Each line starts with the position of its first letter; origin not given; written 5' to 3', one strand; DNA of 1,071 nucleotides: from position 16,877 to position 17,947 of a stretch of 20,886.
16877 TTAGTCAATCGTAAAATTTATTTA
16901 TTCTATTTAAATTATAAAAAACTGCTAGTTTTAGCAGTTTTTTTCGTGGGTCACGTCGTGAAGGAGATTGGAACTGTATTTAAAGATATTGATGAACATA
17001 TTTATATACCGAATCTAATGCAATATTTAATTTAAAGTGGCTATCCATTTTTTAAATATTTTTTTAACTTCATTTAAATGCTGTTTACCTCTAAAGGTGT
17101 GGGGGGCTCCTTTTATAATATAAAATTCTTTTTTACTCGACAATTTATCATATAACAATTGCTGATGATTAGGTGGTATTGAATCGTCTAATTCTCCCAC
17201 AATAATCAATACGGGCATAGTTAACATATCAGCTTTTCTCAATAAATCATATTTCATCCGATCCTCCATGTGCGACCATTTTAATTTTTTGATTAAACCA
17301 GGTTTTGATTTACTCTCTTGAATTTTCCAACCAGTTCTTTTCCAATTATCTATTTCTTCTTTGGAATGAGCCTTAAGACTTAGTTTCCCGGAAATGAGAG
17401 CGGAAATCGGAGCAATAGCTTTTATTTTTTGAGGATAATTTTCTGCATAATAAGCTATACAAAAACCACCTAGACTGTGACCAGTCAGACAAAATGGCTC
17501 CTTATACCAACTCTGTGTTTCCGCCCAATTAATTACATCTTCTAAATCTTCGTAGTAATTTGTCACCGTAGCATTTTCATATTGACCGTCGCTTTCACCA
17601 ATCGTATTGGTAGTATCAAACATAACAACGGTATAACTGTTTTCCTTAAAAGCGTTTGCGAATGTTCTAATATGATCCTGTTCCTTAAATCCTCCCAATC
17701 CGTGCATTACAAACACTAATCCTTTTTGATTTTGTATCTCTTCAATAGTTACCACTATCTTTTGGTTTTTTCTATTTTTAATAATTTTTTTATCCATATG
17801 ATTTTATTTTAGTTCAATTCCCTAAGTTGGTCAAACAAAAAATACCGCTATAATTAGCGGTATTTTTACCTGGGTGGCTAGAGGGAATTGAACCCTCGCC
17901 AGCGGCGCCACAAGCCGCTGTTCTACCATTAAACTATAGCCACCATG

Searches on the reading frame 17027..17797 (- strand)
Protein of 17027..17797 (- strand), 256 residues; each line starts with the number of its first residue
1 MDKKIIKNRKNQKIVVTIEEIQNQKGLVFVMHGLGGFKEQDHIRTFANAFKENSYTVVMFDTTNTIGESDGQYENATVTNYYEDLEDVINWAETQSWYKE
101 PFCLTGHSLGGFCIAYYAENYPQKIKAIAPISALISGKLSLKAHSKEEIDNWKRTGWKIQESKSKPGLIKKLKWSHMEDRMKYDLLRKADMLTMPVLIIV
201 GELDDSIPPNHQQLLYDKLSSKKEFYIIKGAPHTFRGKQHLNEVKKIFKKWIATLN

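Call 7: search_protein_families(library=pfam, proteins=[window:17027-17797:-], max_evalue=0.01)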
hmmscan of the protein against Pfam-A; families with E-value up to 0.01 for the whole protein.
window:17027-17797:- (256 aa): 17 families
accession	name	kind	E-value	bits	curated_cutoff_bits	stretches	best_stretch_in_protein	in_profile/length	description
PF12146.15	Hydrolase_4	-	4e-21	75.8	27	1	23-234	2-233/239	Serine aminopeptidase, S33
PF00561.26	Abhydrolase_1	-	3.2e-17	63.5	25.8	1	27-143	2-103/245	alpha/beta hydrolase fold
PF02129.25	Peptidase_S15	-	1.3e-11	45.2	23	1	52-152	49-151/262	X-Pro dipeptidyl-peptidase (S15 family)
PF00326.27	Peptidase_S9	-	1.1e-09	38.5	22.6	1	76-252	39-206/213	Prolyl oligopeptidase family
PF01738.24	DLH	-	1.1e-06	28.8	21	0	187-240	137-193/217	Dienelactone hydrolase family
PF20408.4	Abhydrolase_11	-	1.2e-06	28.8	27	1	26-118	3-94/193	Alpha/beta hydrolase domain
PF10142.15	PhoPQ_related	-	1.8e-06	27.3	20.3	1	98-253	170-322/367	PhoPQ-activated pathogenicity-related protein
PF12697.13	Abhydrolase_6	-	2.2e-06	28.9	26.3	1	27-137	1-93/217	Alpha/beta hydrolase family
PF08538.16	DUF1749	-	4.2e-06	26.5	24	1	17-121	24-126/299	Protein of unknown function (DUF1749)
PF12695.13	Abhydrolase_5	-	2.3e-05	24.7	27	0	100-133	57-89/164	Alpha/beta hydrolase family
PF02089.21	Palm_thioest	-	3e-05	24.3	26.8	1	28-136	2-105/254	Palmitoyl protein thioesterase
PF00756.26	Esterase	-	0.00016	21.9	22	1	25-161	24-174/251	Putative esterase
PF02273.21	Acyl_transf_2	-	0.0003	20.6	20.3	1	30-96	33-99/294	Acyl transferase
PF03959.19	FSH1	-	0.00091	19.4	21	1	183-230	150-197/211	Serine hydrolase (FSH1)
PF02450.21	LCAT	-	0.0047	16.7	21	1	73-125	96-146/392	Lecithin:cholesterol acyltransferase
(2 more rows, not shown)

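Call 14: find_encoding_contigs(protein=window:17027-17797:-, flank=10000, max_places=10)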
Protein window:17027-17797:- (256 aa): 1 contig read that carries it; 1 place shown.
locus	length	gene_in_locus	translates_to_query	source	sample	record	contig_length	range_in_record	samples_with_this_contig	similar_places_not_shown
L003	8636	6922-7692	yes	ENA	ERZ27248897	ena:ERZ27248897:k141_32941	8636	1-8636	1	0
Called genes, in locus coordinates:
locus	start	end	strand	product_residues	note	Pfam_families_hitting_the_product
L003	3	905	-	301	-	?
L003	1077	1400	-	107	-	-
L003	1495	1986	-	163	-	PF01936:NYN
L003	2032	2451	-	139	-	PF00312:Ribosomal_S15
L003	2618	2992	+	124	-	PF05635:23S_rRNA_IVP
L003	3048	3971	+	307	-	PF02899:Phage_int_SAM_1, PF13102:Phage_int_SAM_5 (weak), PF13495:Phage_int_SAM_4, PF00589:Phage_integrase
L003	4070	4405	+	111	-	-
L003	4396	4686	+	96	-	-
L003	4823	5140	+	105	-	-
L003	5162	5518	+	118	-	-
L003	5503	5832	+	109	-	-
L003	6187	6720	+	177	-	-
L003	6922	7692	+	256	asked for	PF08538:DUF1749 (faint), PF12695:Abhydrolase_5 (faint), PF12146:Hydrolase_4, PF00561:Abhydrolase_1, PF02129:Peptidase_S15, PF12697:Abhydrolase_6 (weak), PF00326:Peptidase_S9, PF10142:PhoPQ_related (weak), +2 more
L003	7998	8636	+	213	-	?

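Call 44: find_homologous_proteins(query=window:17027-17797:-, max_evalue=1e-40)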
Query window:17027-17797:- (256 aa): 2251 proteins with E <= 1e-40 among 2567 candidates; the best 120 are listed.
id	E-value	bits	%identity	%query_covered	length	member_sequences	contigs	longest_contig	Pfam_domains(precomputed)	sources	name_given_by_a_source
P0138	2.2e-169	580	99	100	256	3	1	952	PF02129.25,PF02089.22,PF00326.28,PF20408.5,PF12697.14,PF01738.25,PF08538.17,PF00561.27,PF10142.16,PF12146.16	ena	-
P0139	2.7e-124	432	72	98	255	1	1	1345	PF02129.25,PF00756.27,PF00326.28,PF20408.5,PF12697.14,PF01738.25,PF12695.14,PF00561.27,PF10142.16,PF12146.16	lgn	-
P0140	3.2e-124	432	71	98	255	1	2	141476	PF02129.25,PF00326.28,PF20408.5,PF12697.14,PF01738.25,PF12695.14,PF00561.27,PF10142.16,PF12146.16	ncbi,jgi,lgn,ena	-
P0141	1.1e-121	423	69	98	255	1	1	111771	PF02129.25,PF00326.28,PF20408.5,PF12697.14,PF01738.25,PF12695.14,PF08538.17,PF00561.27,PF10142.16,PF12146.16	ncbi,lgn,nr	ncbi:MAG: alpha/beta fold hydrolase [bacterium]|nr:alpha/beta fold hydrolase [bacterium]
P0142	2.1e-120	419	71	100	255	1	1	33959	PF02129.25,PF00756.27,PF00326.28,PF20408.5,PF12697.14,PF00561.27,PF12146.16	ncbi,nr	ncbi:MAG: alpha/beta hydrolase [bacterium]|nr:alpha/beta hydrolase [bacterium]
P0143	1.3e-119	416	69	100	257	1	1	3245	PF02129.25,PF00326.28,PF20408.5,PF00561.27,PF10142.16,PF12146.16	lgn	-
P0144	1.4e-119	416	70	100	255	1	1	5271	PF02129.25,PF00326.28,PF20408.5,PF12697.14,PF00561.27,PF10142.16,PF12146.16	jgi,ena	-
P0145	1.6e-119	416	69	98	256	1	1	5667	PF02129.25,PF02089.22,PF00326.28,PF20408.5,PF12697.14,PF01738.25,PF12695.14,PF08538.17,PF00561.27,PF10142.16,PF12146.16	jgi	-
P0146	3.2e-118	412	66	100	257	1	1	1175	PF02129.25,PF00326.28,PF20408.5,PF00561.27,PF02273.22,PF12146.16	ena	-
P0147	8.9e-118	410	69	99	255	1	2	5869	PF02129.25,PF00326.28,PF20408.5,PF12740.15,PF12697.14,PF01738.25,PF00561.27,PF10142.16,PF12146.16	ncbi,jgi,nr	ncbi:alpha/beta fold hydrolase [Candidatus Falkowbacteria bacterium]|nr:alpha/beta fold hydrolase [C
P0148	1.1e-117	410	69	100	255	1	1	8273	PF02129.25,PF00326.28,PF20408.5,PF12697.14,PF00561.27,PF10142.16,PF12146.16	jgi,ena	-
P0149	1.6e-117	410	67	100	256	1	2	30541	PF02129.25,PF00326.28,PF20408.5,PF12697.14,PF12695.14,PF00561.27,PF12146.16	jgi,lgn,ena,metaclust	metaclust:\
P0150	2.1e-117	409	67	100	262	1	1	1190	PF02129.25,PF00326.28,PF20408.5,PF12697.14,PF12695.14,PF00561.27,PF10142.16,PF12146.16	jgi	-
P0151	3.6e-117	408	69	100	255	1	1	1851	PF02129.25,PF00326.28,PF12697.14,PF00561.27,PF10142.16,PF12146.16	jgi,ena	-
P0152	8.1e-117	407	69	96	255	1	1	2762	PF02129.25,PF00756.27,PF00326.28,PF20408.5,PF12697.14,PF01738.25,PF12695.14,PF00561.27,PF12146.16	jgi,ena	-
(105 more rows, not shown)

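Call 45: find_encoding_contigs(protein=P0138, flank=10000, max_places=10)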
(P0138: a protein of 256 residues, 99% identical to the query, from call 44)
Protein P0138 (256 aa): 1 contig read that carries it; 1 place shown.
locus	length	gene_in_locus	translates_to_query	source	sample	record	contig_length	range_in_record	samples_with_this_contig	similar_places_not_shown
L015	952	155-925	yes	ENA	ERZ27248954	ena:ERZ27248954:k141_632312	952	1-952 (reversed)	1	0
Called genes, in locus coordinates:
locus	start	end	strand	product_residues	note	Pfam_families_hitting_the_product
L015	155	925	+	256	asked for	PF08538:DUF1749 (faint), PF01738:DLH (faint), PF02129:Peptidase_S15, PF12146:Hydrolase_4, PF00561:Abhydrolase_1, PF12697:Abhydrolase_6 (weak), PF00326:Peptidase_S9, PF10142:PhoPQ_related (weak), +2 more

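Call 52: search_protein_families(library=ncbifam, proteins=[L003:3048-3971:+, L003:2618-2992:+], max_evalue=0.001)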
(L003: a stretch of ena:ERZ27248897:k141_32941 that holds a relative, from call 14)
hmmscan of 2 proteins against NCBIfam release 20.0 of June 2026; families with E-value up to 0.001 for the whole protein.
L003:3048-3971:+ (307 aa): 14 families
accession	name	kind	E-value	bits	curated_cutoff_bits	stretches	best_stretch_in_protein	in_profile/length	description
TIGR02225.1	recomb_XerD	equivalog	8.8e-76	255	329.6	1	7-303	2-288/290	site-specific tyrosine recombinase XerD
NF001399.0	PRK00283.1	subfamily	1.8e-75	254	279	1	2-304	6-298/300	tyrosine recombinase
TIGR02224.1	recomb_XerC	equivalog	6.3e-74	249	335.15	1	7-306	2-294/295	tyrosine recombinase XerC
NF040815.2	recomb_XerA_Arch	equivalog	7.6e-69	232.2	220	1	6-297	1-262/263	site-specific tyrosine recombinase/integron integrase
NF002331.0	PRK01287.1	subfamily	3.5e-55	187.5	371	1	3-306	28-329/365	site-specific tyrosine recombinase XerC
TIGR02249.1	integrase_gron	subfamily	1.6e-37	129.6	265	2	217-297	228-308/315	integron integrase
NF003462.0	PRK05084.1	equivalog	5.1e-35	120.9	267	1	139-298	195-353/360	tyrosine recombinase XerS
NF011946.0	PRK15417.1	equivalog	3.3e-22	79.1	435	1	226-291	252-317/337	integron integrase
NF040693.1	recomb_GmtY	equivalog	1.9e-15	57.1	340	1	189-296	326-439/441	gamma-mobile-trio recombinase GmtY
NF007370.0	PRK09870.1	subfamily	4.6e-12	46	221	1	107-297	4-187/200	tyrosine-type DNA invertase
NF007371.0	PRK09871.1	subfamily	7.6e-12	45.2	222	1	137-288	24-173/198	tyrosine-type DNA invertase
NF002685.0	PRK02436.1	equivalog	3.7e-05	23.7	178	1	1-286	1-243/245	site-specific tyrosine recombinase XerD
NF041502.1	integrase_1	equivalog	4.3e-05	22.4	350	0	243-301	314-372/484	site-specific integrase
NF047926.1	integrase_GmtZ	equivalog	4.3e-05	21.7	600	1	161-297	343-478/784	gamma-mobile-trio integrase GmtZ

L003:2618-2992:+ (124 aa): 3 families
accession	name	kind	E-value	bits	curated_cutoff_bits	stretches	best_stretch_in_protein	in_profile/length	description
TIGR02436.1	TIGR02436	subfamily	7.3e-27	93.7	24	1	14-121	3-109/109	four helix bundle protein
NF008911.0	PRK12275.1-2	subfamily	5.2e-13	49.5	137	1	14-121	11-116/118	hypothetical protein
NF008912.0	PRK12275.1-6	subfamily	2.7e-11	43.5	124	1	15-120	11-111/117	hypothetical protein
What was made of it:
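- On Integrase-type att sites of an integrated element: The Xer-like recombinase is about 3.5 kb away in another island (calls 14, 52).
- On Integron attC / cassette array: The recombinase scores 129.6 bits against a 265-bit cut-off for the integron-integrase model and 255 bits for the XerD model (call 52).
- Closest known: Integron attC sites and chromosomal cassette arrays. Different: The recombinase scores as Xer-like: integron-integrase model 129.6 bits against a 265-bit cut-off (call 52).
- The nearby tyrosine recombinase is Xer-like and sits about 3.5 kb away, in a separate island (calls 14, 52).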

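Call 56: find_encoding_contigs(protein=P0140, flank=10000, max_places=2)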
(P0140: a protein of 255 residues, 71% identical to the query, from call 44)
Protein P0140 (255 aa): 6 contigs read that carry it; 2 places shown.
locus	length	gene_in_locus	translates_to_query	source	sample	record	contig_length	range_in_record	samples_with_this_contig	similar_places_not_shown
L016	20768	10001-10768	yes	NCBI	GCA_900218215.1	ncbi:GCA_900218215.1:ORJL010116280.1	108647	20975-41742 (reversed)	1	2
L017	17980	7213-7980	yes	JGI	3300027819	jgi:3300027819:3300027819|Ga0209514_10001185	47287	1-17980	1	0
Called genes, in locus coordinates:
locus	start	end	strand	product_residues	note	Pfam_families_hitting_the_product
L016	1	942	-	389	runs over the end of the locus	PF03065:Glyco_hydro_57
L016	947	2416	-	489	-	PF08323:Glyco_transf_5, PF13439:Glyco_transf_4, PF13579:Glyco_trans_4_4 (weak), PF00534:Glycos_transf_1, PF13692:Glyco_trans_1_4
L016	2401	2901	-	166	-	PF02075:RuvC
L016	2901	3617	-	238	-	PF20772:TACO1_YebC_N, PF01709:Transcrip_reg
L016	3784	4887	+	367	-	PF01380:SIS, PF10432:bact-PGI_C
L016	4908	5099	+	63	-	PF18917:LiaI-LiaF-like_TM1, PF22570:LiaF-TM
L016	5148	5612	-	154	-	-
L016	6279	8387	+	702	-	PF01471:PG_binding_1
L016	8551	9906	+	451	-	PF00291:PALP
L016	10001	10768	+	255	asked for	PF12695:Abhydrolase_5 (faint), PF02129:Peptidase_S15, PF12146:Hydrolase_4, PF00561:Abhydrolase_1, PF12697:Abhydrolase_6, PF00326:Peptidase_S9, PF10142:PhoPQ_related, PF12146:Hydrolase_4, +2 more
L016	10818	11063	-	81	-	PF09851:SHOCT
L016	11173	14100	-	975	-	PF00403:HMA, PF00122:E1-E2_ATPase, PF00702:Hydrolase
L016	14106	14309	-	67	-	PF00403:HMA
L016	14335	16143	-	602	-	PF00403:HMA, PF13386:DsbD_2, PF13473:Cupredoxin_1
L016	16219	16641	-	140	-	-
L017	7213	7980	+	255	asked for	PF12695:Abhydrolase_5 (faint), PF02129:Peptidase_S15, PF12146:Hydrolase_4, PF00561:Abhydrolase_1, PF12697:Abhydrolase_6, PF00326:Peptidase_S9, PF10142:PhoPQ_related, PF12146:Hydrolase_4, +2 more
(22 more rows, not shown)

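Call 68: search_protein_families(library=padloc, proteins=[window:17027-17797:-], max_evalue=0.01)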
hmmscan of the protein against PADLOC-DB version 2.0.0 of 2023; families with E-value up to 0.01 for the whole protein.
window:17027-17797:- (256 aa): 0 families
